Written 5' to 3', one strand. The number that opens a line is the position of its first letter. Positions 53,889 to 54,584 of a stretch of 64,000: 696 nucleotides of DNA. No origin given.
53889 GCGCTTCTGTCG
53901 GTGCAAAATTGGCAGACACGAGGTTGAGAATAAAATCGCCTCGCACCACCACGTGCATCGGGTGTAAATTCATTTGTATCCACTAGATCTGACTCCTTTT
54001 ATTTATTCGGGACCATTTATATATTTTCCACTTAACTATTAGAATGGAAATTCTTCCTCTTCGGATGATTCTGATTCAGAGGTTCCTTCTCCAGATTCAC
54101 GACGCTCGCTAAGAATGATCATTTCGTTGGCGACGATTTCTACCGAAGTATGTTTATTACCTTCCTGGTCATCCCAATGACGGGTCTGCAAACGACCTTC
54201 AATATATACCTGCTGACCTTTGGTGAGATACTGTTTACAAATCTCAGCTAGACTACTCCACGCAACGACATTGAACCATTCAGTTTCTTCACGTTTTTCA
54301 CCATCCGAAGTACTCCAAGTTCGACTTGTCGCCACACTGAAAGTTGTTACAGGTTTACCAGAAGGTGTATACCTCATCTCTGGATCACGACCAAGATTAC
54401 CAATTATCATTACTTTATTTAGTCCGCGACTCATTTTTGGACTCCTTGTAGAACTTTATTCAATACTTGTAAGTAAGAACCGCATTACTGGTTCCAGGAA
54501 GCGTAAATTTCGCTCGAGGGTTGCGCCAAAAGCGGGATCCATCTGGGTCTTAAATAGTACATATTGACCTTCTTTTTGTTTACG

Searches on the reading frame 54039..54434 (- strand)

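Call 11: search_protein_families(library=pfam, proteins=[window:54039-54434:-], max_evalue=0.001)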
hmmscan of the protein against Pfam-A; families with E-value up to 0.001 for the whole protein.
window:54039-54434:- (131 aa): 3 families
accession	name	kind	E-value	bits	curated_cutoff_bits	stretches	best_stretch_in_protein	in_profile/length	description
PF00436.31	SSB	-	1.9e-42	144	26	1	5-106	1-102/104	Single-strand binding protein family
PF22657.2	SSB_1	-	4.9e-05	23.9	27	1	6-86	1-79/91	Another single-strand binding protein family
PF01336.31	tRNA_anti-codon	-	4.9e-05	23.6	27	1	50-108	25-75/75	OB-fold nucleic acid binding domain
